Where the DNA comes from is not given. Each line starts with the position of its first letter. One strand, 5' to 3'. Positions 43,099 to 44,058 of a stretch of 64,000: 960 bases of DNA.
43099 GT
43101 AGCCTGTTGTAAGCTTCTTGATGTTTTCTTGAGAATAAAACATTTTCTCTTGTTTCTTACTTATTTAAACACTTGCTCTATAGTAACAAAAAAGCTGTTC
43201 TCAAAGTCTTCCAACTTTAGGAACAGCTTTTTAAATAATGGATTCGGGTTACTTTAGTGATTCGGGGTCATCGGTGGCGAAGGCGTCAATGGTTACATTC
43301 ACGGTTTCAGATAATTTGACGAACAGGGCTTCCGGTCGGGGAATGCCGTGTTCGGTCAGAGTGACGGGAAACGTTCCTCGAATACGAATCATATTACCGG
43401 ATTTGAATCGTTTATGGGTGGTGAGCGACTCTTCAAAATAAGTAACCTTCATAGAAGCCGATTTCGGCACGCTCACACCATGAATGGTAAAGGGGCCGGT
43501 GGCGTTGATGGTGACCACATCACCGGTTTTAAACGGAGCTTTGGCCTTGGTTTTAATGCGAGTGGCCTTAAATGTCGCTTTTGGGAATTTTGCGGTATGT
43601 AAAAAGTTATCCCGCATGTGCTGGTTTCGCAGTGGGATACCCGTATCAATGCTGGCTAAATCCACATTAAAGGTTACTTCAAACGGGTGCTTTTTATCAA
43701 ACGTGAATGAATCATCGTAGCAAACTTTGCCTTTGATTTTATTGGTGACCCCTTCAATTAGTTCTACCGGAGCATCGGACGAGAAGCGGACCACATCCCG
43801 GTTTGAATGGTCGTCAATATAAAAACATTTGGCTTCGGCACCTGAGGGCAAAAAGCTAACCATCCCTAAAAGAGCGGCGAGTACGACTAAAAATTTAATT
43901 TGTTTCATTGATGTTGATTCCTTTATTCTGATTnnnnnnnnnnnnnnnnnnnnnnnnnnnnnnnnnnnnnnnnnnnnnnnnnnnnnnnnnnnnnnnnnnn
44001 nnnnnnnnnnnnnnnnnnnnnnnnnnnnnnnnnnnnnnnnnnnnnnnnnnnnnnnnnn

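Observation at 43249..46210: DUF692/DUF2063 (MbnBC/bufferin-type) RiPP-like operon with a 6-Cys secreted KCG-repeat peptide and a YceI-like fourth gene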

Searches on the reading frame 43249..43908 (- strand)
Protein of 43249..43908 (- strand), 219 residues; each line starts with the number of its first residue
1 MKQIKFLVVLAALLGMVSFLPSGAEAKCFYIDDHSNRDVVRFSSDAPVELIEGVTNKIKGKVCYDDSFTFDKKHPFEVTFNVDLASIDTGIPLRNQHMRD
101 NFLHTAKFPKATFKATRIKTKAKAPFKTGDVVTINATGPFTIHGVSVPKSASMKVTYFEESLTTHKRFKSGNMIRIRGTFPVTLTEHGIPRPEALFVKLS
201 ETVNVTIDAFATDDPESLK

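Call 3: search_protein_families(library=pfam, proteins=[window:43249-43908:-], max_evalue=0.1)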
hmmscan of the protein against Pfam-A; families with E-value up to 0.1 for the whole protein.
window:43249-43908:- (219 aa): 3 families
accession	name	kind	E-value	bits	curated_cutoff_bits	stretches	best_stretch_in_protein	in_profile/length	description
PF04264.18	YceI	-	2.6e-21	77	23.7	1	50-209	21-148/150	YceI-like domain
PF21159.3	FlgK_2nd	-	0.0098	16.7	24.7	0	109-142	28-62/116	Flagellar hook-associated protein 1, D3 domain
PF09926.15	DUF2158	-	0.04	14.1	22.3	0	127-163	1-39/50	Uncharacterized small protein (DUF2158)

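Call 4: search_protein_families(library=ncbifam, proteins=[window:43249-43908:-], max_evalue=0.1)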
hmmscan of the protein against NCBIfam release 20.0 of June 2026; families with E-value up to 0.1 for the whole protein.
window:43249-43908:- (219 aa): 2 families
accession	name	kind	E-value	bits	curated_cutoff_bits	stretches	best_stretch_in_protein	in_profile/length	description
NF002994.0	PRK03757.1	equivalog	6.8e-13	48.8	232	1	9-148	5-134/191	YceI family protein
NF004354.0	PRK05731.2-3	equivalog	0.035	13.5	204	1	99-154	30-84/273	thiamine-phosphate kinase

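Call 26: search_solved_structures(query=window:43249-43908:-, max_evalue=0.01, show_alignments=2)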
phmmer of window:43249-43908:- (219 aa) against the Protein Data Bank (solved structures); distinct sequences matched with E-value up to 0.01: 6.
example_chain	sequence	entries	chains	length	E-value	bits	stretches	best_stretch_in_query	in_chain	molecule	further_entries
1y0g_A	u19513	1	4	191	5.9e-11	45.7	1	64-144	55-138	Protein yceI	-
7bwl_A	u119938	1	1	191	1.3e-09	41.3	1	63-144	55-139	UPF0312 protein PA0423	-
1wub_A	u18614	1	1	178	9.3e-06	28.7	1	68-147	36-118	conserved hypothetical protein TT1927b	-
2x32_A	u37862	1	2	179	0.00019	24.5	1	77-146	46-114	CELLULOSE-BINDING PROTEIN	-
2x34_A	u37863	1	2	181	0.00023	24.2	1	77-146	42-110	CELLULOSE-BINDING PROTEIN, X158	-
5ixg_B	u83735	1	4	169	0.00069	22.6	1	77-154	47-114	YceI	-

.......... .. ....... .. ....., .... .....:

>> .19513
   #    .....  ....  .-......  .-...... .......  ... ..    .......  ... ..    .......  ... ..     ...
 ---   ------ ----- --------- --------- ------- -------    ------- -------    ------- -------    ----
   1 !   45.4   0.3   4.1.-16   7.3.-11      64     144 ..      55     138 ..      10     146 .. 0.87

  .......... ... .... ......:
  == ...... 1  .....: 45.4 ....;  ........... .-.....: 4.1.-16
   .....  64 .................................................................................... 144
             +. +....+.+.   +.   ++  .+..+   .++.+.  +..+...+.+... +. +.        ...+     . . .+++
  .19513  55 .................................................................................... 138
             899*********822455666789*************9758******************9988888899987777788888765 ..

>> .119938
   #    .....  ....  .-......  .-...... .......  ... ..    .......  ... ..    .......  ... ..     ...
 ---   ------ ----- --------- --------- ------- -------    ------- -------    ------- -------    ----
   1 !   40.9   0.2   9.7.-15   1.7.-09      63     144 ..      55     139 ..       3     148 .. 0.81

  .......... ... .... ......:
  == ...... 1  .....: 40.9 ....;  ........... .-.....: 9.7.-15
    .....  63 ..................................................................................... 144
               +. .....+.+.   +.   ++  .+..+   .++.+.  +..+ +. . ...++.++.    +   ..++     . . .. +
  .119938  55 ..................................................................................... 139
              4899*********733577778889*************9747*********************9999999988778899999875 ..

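Call 29: find_related_loci(query=A1, collection=metagenome_contigs, flank=7000)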
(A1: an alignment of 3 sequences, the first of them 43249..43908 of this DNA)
Query A1 (219 aa) in metagenome_contigs; peptide patterns used: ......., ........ (x = any residue, [..] = any of these).
254 stretches matched a pattern; 16 encode a relative of the query (tblastn E <= 1e-3); 16 distinct loci.
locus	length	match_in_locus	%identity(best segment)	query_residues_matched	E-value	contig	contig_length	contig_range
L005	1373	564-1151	51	6-208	4e-61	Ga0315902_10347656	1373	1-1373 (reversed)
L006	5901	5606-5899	87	1-98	3e-57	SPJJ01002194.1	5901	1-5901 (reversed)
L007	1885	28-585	39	10-207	3e-34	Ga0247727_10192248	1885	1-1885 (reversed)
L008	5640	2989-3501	39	38-208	4e-34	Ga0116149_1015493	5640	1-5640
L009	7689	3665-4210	39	20-211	2e-32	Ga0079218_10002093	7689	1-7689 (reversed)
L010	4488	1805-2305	38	35-212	4e-32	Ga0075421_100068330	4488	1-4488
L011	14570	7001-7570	36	7-215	2e-31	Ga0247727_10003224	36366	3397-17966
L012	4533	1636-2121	38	35-207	3e-31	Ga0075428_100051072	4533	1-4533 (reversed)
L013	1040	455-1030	35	5-215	3e-32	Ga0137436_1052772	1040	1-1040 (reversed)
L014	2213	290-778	36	40-215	7e-30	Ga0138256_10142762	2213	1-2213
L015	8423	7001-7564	34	9-207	8e-29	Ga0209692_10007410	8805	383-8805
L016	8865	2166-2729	34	9-207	8e-29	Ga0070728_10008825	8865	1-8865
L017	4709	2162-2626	31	40-208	1e-24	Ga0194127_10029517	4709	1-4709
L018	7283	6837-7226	38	16-148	3e-22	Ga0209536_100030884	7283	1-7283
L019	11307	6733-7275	34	13-209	5e-20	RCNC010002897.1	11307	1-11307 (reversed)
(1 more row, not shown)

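Call 32: search_protein_families(library=pfam, proteins=[L010:532-1716:+, L016:902-2125:+, L019:5555-6697:+, L008:1499-2686:+, L011:5962-7710:+, L009:1254-3563:+, L010:2523-3170:+, L012:2159-2692:+, L018:5767-6468:+], max_evalue=0.001)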
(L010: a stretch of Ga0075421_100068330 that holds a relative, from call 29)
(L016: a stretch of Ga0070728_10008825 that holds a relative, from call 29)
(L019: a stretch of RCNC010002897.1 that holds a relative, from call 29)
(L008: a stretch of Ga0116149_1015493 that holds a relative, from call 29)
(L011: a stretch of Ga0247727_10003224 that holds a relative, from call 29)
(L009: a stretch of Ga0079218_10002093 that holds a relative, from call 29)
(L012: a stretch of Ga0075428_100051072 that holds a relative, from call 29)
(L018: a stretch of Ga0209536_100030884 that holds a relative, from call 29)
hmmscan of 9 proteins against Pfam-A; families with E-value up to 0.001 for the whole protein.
L010:532-1716:+ (394 aa): 0 families

L016:902-2125:+ (407 aa): 0 families

L019:5555-6697:+ (380 aa): 0 families

L008:1499-2686:+ (395 aa): 0 families

L011:5962-7710:+ (582 aa): 0 families

L009:1254-3563:+ (769 aa): 0 families

L010:2523-3170:+ (215 aa): 0 families

L012:2159-2692:+ (177 aa): 0 families

L018:5767-6468:+ (233 aa): 3 families
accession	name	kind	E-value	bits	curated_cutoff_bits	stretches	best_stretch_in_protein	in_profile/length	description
PF13545.12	HTH_Crp_2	-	2.8e-14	53.2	27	1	152-220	1-69/70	Crp-like helix-turn-helix domain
PF00027.35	cNMP_binding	-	3.8e-12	46.5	27.5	1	32-120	3-89/89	Cyclic nucleotide-binding domain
PF00325.26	Crp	-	7.5e-07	29.2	21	1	172-201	1-30/32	Bacterial regulatory proteins, crp family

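Call 77: find_homologous_proteins(query=window:43249-43908:-, max_evalue=1e-20)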
Query window:43249-43908:- (219 aa): 78 proteins with E <= 1e-20 among 384 candidates.
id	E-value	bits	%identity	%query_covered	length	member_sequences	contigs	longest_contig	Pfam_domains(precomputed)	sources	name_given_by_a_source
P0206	7.6e-141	485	100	100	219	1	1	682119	PF04264.19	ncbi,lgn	-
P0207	7.9e-121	419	85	100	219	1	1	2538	PF04264.19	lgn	-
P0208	5.6e-113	394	80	100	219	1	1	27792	PF04264.19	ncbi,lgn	-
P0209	3.7e-87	309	71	89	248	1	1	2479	PF04264.19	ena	-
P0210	4.6e-85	303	66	100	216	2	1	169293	PF04264.19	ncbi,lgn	-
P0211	1.7e-84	301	62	100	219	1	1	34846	PF04264.19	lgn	-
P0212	1.0e-81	292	63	100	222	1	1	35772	PF04264.19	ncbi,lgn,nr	ncbi:MAG: YceI family protein [Vampirovibrio sp.]|nr:YceI family protein [Vampirovibrio sp.]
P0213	1.3e-81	291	63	91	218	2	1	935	PF04264.19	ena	-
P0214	1.6e-81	291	65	97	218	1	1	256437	PF04264.19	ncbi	-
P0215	8.5e-81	289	60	99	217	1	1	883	PF04264.19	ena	-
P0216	1.9e-80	287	64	94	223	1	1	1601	PF04264.19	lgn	-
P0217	1.5e-79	284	61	99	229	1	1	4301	PF04264.19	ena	-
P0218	2.8e-79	284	63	89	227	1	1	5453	PF04264.19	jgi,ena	-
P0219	1.4e-78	281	65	89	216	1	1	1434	PF04264.19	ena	-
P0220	4.5e-74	267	62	88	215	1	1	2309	PF04264.19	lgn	-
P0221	3.1e-71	257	58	93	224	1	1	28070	PF04264.19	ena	-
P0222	1.3e-70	255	57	96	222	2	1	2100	PF04264.19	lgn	-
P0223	9.5e-69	249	59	90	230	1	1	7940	PF04264.19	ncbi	-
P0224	3.2e-67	244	55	100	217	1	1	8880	PF04264.19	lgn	-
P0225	9.8e-67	243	54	97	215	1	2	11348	PF04264.19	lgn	-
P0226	2.0e-62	229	57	87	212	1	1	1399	PF04264.19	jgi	-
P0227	4.1e-60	221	53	89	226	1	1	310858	PF04264.19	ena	-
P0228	2.5e-55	205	51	94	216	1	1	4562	PF04264.19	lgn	-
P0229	3.4e-55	205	53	86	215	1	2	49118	PF04264.19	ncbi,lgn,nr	ncbi:MAG: YceI family protein [Candidatus Melainabacteria bacterium]|nr:YceI family protein [Candida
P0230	4.8e-55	205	52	92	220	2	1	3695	PF04264.19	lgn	-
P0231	4.4e-54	201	48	96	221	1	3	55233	PF04264.19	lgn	-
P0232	5.7e-54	201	48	94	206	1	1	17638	PF04264.19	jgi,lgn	-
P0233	5.1e-53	198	50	91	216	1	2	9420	PF04264.19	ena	-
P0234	5.2e-53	198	51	90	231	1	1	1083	PF04264.19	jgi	jgi:polyisoprenoid-binding protein YceI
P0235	4.1e-52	195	51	86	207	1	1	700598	PF04264.19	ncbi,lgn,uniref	ncbi:YceI family protein [Vampirovibrio sp.]|uniref:YceI family protein n=1 Tax=Vampirovibrio sp. Ta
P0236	1.2e-51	193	55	80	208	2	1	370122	PF04264.19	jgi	jgi:polyisoprenoid-binding protein YceI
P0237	8.6e-51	191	55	79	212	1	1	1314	PF04264.19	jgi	jgi:polyisoprenoid-binding protein YceI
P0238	9.5e-51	190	47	95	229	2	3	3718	PF04264.19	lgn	-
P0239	1.2e-50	190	52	86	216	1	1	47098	PF04264.19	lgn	-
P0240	1.3e-50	190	53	84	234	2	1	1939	PF04264.19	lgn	-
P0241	1.6e-50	190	56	79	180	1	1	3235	PF04264.19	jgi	jgi:polyisoprenoid-binding protein YceI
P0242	2.7e-50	189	49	94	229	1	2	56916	PF04264.19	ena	-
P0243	9.2e-50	187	48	96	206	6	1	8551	PF04264.19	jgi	jgi:polyisoprenoid-binding protein YceI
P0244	1.3e-49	187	51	87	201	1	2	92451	PF04264.19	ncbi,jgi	jgi:polyisoprenoid-binding protein YceI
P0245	1.6e-49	186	51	84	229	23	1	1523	PF04264.19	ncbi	-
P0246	2.6e-49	186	48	92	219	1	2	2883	PF04264.19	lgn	-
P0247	5.1e-49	185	52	84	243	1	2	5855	PF04264.19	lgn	-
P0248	6.6e-49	184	46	98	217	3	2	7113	PF04264.19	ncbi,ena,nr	ncbi:MAG TPA: YceI family protein [Candidatus Melainabacteria bacterium]|nr:YceI family protein [Can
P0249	7.5e-49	184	48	95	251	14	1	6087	PF04264.19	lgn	-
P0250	9.1e-49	184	46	96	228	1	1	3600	PF04264.19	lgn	-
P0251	1.3e-48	184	46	96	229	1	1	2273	PF04264.19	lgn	-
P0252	3.6e-48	182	46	95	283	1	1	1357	PF04264.19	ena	-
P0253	7.0e-48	181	48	89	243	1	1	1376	PF04264.19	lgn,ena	-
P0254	2.2e-47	179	47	92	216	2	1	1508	PF04264.19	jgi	jgi:polyisoprenoid-binding protein YceI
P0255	3.3e-47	179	48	96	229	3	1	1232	PF04264.19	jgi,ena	-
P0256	3.5e-47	179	44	97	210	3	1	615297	PF04264.19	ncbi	-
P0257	4.6e-47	178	46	95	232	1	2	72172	PF04264.19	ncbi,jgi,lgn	jgi:polyisoprenoid-binding protein YceI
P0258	7.4e-47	178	48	92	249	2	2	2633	PF04264.19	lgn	-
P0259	1.0e-46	177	46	93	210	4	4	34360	PF04264.19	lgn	-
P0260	1.3e-46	177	68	56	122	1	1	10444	PF04264.19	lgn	-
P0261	1.5e-46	177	47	82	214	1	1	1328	PF04264.19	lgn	-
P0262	2.4e-46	176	45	98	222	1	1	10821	PF04264.19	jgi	jgi:polyisoprenoid-binding protein YceI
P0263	3.1e-46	176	47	93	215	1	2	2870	PF04264.19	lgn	-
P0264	8.4e-46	174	45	93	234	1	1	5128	PF04264.19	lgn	-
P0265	2.5e-45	173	45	96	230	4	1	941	PF04264.19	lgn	-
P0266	5.5e-45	172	46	96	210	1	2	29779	PF04264.19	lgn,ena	-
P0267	1.5e-44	170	46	92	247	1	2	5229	PF04264.19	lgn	-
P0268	1.9e-44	170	44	96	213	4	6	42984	PF04264.19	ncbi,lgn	-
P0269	1.9e-44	170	45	93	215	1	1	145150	PF04264.19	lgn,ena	-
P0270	3.3e-44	169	45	95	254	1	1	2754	PF04264.19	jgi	jgi:polyisoprenoid-binding protein YceI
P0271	5.4e-44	168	44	95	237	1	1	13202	PF04264.19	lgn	-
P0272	2.4e-42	163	46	84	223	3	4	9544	PF04264.19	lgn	-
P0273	3.0e-41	159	51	79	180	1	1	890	PF04264.19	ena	-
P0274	5.3e-40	155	42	92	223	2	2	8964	PF04264.19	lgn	-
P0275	3.8e-38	149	45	94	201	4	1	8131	PF04264.19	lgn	-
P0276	5.8e-37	145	43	95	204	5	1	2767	PF04264.19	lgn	-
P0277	9.1e-36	142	44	88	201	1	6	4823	PF04264.19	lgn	-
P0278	2.0e-35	140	47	80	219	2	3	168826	PF04264.19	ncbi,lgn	ncbi:MAG TPA: YceI family protein [Oculatellaceae cyanobacterium]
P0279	2.3e-34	137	45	82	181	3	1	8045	PF04264.19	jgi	-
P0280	5.4e-31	126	62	47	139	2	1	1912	PF04264.19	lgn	-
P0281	5.4e-30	123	38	98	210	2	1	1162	PF04264.19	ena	-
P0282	1.3e-27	115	38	92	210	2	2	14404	PF04264.19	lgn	-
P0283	4.9e-25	106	36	91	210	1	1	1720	PF04264.19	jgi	jgi:polyisoprenoid-binding protein YceI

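Call 85: predict_structure(alignment_id=A8)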
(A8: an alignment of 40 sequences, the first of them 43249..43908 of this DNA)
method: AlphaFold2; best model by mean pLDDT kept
length: 219 residues; sequences in the alignment: 40
mean_pLDDT: 90.0   pTM: 0.81
mean pLDDT of the five models: 90.0, 88.3, 87.4, 86.3, 84.5
residues with pLDDT >= 90: 139; 70-90: 66; 50-70: 14; < 50: 0
segments of 3 or more residues with pLDDT < 50: none
pLDDT, mean of each block of 10 residues (from residue 1): 81 78 82 92 82 94 90 90 95 88 93 96 89 97 97 97 94 97 93 68 95 92
secondary structure, 60 per line:
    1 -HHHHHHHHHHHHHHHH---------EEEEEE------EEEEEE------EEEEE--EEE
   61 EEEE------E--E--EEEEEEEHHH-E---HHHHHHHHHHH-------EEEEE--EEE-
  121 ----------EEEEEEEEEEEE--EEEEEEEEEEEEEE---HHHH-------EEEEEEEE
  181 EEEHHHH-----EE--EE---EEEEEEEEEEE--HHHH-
elements in order: H2-17 E27-32 E39-44 E51-55 E58-64 E77-83 H92-102 E110-114 E117-119 E131-142 E145-158 H162-165 E173-183 H184-187 E202-212 H215-218

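Call 87: fold_search(model_id=the predicted structure, library=pdb)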
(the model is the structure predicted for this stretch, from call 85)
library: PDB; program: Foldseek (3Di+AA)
matches with E <= 10: 449; with E <= 0.001: 21
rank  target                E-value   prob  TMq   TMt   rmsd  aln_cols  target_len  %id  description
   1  7bwl                  3.6e-12  1.00  0.60  0.77   4.4       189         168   22  Structure of antibiotic sequester from Pseudomonas aerurinosa (released 2020-12-02)
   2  1y0g_A                4.7e-12  1.00  0.62  0.79   3.9       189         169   21  CRYSTAL STRUCTURE OF THE ESCHERICHIA COLI YCEI PROTEIN, STRUCTURAL GENOMICS (released 2004-12-21)
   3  1wub                  3.5e-11  1.00  0.60  0.73   3.9       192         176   18  Crystal structure of the polyisoprenoid-binding protein, TT1927b, from Thermus thermophilus HB8 (released 2004-12-21)
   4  3hpe_A                4.9e-11  1.00  0.59  0.77   4.9       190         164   18  Crystal structure of yceI (HP1286) from Helicobacter pylori (released 2010-04-14)
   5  5ixg_A                2.0e-10  1.00  0.62  0.78   3.9       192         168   19  Crystal Structure of Burkholderia cenocepacia BcnB (released 2017-03-22)
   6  5ixg_B                2.4e-10  1.00  0.61  0.78   3.9       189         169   20  Crystal Structure of Burkholderia cenocepacia BcnB (released 2017-03-22)
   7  5ixh_B                2.8e-10  1.00  0.59  0.78   4.0       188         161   19  Crystal Structure of Burkholderia cenocepacia BcnA (released 2017-03-22)
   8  2x34_B                6.4e-09  1.00  0.61  0.75   3.7       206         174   17  Structure of a polyisoprenoid binding domain from Saccharophagus degradans implicated in plant cell wall breakdown (released 2010-03-23)
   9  2x32_B                8.3e-09  1.00  0.58  0.71   4.4       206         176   16  Structure of a polyisoprenoid binding domain from Saccharophagus degradans implicated in plant cell wall breakdown (released 2010-03-23)
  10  5ixh_A                9.8e-09  1.00  0.58  0.78   4.6       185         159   20  Crystal Structure of Burkholderia cenocepacia BcnA (released 2017-03-22)
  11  2x34_A                1.5e-08  1.00  0.60  0.74   3.9       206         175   18  Structure of a polyisoprenoid binding domain from Saccharophagus degradans implicated in plant cell wall breakdown (released 2010-03-23)
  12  3q34_D                2.4e-08  1.00  0.59  0.74   4.3       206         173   17  The crystal structure of YceI-like family protein from Pseudomonas syringae (released 2011-02-23)
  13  2x32_A                3.1e-08  1.00  0.59  0.74   4.0       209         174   16  Structure of a polyisoprenoid binding domain from Saccharophagus degradans implicated in plant cell wall breakdown (released 2010-03-23)
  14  3q34_A                4.1e-08  1.00  0.59  0.74   4.2       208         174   17  The crystal structure of YceI-like family protein from Pseudomonas syringae (released 2011-02-23)
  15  3q34_C                7.7e-08  1.00  0.58  0.73   4.7       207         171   16  The crystal structure of YceI-like family protein from Pseudomonas syringae (released 2011-02-23)
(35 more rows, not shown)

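Call 95: search_protein_families(library=ncbifam, proteins=[L016:902-2125:+, L010:532-1716:+, L008:1499-2686:+], max_evalue=0.01)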
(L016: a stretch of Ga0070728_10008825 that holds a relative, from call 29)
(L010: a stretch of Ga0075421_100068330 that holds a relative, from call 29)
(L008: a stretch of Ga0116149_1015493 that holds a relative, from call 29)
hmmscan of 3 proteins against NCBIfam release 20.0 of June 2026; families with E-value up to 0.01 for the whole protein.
L016:902-2125:+ (407 aa): 0 families

L010:532-1716:+ (394 aa): 0 families

L008:1499-2686:+ (395 aa): 0 families
